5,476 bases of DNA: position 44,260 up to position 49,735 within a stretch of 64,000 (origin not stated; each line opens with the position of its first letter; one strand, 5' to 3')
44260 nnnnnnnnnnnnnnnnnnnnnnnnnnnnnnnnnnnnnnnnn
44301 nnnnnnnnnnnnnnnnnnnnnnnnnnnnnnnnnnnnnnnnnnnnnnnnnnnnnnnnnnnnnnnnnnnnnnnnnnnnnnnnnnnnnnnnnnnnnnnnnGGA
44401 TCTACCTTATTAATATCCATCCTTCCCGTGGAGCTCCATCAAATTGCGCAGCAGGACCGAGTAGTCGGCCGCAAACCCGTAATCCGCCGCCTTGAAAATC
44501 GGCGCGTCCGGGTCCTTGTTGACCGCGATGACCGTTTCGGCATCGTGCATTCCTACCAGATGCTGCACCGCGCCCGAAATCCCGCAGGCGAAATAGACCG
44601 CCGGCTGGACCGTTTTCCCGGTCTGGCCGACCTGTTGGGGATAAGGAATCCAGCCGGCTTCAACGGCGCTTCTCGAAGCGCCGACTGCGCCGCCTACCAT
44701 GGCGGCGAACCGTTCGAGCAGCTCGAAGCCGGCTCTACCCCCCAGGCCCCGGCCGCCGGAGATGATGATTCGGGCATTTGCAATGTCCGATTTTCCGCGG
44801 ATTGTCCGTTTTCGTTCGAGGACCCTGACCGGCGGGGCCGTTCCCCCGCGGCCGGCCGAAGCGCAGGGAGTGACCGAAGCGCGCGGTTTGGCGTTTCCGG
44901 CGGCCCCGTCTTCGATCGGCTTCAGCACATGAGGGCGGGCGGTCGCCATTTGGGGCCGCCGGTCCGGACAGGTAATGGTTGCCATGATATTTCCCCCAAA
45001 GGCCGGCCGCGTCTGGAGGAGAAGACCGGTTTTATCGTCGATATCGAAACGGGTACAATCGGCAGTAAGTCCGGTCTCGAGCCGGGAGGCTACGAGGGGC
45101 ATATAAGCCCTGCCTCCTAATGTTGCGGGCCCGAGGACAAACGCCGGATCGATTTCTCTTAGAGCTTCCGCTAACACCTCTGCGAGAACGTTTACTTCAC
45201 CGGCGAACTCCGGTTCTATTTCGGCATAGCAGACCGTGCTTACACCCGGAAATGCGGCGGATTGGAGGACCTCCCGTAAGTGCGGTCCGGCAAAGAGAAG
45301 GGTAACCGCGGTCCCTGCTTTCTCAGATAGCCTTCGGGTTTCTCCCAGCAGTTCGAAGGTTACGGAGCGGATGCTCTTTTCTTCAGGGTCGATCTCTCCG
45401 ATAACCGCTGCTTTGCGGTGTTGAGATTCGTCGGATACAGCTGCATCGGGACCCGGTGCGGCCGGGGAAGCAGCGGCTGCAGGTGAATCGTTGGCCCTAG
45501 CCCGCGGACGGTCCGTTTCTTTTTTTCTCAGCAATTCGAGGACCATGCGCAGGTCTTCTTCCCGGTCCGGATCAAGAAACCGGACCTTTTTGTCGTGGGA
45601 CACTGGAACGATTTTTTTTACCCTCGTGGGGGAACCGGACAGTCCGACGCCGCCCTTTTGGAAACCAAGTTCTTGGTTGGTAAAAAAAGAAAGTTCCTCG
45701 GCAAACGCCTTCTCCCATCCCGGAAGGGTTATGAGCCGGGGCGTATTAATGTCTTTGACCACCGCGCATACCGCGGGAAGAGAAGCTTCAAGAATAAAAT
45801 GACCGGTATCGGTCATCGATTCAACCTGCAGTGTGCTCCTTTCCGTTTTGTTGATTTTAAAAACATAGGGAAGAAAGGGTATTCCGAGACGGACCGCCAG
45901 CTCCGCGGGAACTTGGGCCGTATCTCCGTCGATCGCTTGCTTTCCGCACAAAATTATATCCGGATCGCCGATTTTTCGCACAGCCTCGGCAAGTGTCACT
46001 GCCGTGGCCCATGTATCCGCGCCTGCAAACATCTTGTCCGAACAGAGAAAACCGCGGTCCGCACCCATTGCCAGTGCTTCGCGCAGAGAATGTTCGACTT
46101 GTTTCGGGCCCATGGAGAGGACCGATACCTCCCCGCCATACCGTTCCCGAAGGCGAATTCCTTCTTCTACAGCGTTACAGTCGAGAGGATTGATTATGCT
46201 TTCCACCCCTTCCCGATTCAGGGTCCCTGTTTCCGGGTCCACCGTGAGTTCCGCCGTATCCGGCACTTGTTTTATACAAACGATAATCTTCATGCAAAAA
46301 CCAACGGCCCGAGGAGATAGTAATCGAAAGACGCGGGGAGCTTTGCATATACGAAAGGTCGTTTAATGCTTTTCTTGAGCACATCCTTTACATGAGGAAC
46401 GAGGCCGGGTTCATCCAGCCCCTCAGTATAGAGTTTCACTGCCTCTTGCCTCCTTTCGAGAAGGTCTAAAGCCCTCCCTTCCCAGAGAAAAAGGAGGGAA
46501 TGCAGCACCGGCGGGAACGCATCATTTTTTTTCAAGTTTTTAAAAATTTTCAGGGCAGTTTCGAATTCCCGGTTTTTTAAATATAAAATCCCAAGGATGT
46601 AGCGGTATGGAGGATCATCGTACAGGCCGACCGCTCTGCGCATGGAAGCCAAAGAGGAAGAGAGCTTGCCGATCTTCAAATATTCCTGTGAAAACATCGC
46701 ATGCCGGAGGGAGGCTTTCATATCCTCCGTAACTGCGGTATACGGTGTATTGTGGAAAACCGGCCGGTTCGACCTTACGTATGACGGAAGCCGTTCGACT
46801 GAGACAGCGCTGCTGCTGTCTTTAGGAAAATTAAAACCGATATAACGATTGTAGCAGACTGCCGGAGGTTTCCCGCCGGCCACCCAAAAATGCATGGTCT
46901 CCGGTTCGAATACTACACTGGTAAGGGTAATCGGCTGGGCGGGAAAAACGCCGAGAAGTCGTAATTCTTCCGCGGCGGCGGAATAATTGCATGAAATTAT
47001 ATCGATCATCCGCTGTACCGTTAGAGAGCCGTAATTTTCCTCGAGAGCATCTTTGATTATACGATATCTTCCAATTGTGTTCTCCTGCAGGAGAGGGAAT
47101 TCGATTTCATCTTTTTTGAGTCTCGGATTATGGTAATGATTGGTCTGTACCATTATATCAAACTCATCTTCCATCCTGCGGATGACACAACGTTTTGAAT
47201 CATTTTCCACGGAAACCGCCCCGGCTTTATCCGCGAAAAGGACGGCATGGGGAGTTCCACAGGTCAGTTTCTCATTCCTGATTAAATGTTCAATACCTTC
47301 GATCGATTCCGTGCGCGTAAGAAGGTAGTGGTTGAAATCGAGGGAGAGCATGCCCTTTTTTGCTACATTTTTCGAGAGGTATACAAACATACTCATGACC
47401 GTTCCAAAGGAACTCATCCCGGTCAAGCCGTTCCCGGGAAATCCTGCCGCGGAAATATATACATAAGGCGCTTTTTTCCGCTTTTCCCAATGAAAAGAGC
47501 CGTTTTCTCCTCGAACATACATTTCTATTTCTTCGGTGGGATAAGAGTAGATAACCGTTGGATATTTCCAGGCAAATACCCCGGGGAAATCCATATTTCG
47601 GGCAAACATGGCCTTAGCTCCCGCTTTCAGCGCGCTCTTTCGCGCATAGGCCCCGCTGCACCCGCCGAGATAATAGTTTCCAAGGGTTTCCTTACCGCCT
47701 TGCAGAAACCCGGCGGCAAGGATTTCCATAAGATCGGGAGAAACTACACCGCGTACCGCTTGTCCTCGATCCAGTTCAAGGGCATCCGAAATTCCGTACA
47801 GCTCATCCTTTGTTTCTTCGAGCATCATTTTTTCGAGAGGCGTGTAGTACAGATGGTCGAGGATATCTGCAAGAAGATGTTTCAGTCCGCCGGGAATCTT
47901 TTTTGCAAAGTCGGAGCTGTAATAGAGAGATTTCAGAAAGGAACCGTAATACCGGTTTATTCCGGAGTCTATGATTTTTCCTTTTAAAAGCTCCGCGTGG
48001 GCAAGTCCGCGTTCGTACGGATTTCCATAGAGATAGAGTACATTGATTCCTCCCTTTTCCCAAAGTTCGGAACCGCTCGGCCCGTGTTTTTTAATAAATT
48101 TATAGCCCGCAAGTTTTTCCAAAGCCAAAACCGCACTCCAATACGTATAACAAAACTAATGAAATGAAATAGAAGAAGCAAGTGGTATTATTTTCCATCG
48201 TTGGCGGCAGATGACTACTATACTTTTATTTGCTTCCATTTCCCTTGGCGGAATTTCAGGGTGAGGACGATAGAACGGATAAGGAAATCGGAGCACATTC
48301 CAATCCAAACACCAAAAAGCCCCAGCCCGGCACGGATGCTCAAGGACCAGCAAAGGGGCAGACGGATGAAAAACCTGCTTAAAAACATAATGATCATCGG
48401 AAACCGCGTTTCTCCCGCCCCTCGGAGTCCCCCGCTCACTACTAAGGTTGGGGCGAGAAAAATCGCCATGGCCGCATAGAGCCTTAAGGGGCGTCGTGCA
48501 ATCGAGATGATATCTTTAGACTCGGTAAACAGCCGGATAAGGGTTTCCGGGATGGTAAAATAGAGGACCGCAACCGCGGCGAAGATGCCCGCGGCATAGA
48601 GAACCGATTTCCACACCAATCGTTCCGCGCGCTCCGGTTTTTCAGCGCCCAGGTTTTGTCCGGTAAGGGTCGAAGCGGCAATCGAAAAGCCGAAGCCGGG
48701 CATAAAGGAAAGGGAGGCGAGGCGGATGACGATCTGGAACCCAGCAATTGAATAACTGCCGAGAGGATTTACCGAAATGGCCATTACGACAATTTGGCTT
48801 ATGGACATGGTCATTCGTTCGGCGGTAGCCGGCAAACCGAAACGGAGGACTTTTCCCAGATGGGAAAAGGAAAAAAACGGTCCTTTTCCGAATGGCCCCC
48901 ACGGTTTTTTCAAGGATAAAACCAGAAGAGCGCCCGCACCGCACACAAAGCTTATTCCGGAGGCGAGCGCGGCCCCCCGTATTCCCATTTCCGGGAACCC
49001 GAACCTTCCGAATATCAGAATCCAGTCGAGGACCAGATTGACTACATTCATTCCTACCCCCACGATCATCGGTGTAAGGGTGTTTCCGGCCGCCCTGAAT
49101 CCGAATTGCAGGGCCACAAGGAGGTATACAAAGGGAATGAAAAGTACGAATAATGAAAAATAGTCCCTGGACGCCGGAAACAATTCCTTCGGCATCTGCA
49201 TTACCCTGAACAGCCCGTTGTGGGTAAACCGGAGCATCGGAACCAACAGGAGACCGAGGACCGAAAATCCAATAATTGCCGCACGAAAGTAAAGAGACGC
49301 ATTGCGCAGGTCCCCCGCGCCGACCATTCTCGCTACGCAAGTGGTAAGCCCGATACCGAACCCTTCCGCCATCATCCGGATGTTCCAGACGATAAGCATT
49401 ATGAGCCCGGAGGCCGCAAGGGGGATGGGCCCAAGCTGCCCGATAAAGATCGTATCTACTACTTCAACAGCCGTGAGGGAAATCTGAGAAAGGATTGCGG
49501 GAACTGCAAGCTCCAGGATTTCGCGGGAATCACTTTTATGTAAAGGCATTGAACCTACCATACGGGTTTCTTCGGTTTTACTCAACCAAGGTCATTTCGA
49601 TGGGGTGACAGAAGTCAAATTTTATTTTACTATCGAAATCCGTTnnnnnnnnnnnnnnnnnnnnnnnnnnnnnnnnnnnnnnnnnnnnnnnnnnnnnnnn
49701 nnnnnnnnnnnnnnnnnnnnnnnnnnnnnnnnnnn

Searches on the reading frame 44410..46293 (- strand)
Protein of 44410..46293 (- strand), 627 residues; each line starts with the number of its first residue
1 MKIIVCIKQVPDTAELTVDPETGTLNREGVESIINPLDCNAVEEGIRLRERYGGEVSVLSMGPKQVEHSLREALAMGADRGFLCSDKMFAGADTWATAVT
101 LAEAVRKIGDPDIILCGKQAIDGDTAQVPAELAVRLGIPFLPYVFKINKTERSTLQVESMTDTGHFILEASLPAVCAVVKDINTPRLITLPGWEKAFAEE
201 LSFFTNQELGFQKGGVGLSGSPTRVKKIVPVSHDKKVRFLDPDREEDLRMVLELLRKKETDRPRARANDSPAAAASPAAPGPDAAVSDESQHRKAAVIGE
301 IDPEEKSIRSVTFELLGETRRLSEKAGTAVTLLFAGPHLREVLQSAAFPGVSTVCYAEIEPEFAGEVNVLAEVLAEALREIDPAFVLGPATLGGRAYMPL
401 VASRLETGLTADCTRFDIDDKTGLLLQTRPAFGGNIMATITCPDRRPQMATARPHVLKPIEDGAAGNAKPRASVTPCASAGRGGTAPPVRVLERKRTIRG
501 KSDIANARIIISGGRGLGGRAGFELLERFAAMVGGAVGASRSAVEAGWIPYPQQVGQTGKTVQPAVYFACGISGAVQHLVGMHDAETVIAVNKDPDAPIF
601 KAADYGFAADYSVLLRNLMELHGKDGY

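Call 61: search_protein_families(library=pfam, proteins=[window:44410-46293:-], max_evalue=0.000001)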
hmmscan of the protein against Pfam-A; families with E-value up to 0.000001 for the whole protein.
window:44410-46293:- (627 aa): 2 families
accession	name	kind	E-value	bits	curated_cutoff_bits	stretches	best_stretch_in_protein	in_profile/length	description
PF01012.27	ETF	-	1.4e-75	253.5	26.7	2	23-187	2-164/181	Electron transfer flavoprotein domain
PF00766.25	ETF_alpha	-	6.6e-33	113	27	1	503-582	1-80/81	Electron transfer flavoprotein FAD-binding domain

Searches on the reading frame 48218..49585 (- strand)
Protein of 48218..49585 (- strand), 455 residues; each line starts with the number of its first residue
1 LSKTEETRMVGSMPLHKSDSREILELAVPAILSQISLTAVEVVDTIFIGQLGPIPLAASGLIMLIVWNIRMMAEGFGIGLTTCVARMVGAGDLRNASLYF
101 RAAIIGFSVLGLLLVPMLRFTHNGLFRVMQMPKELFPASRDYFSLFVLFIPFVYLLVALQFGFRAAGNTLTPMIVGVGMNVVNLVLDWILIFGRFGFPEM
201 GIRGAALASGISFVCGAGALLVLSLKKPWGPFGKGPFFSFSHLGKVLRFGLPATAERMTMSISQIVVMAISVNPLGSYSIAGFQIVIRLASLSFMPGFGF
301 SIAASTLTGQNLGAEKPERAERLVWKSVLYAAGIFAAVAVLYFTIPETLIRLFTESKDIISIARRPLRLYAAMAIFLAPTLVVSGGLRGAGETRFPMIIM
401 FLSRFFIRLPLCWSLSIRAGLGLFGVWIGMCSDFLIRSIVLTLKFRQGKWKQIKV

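Call 61: search_protein_families(library=pfam, proteins=[window:48218-49585:-], max_evalue=0.000001)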
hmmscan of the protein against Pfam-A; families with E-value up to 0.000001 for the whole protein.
window:48218-49585:- (455 aa): 1 family
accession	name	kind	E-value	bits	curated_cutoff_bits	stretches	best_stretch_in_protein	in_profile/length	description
PF01554.23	MatE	-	1.4e-55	187.8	24.9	2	252-413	1-160/161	MatE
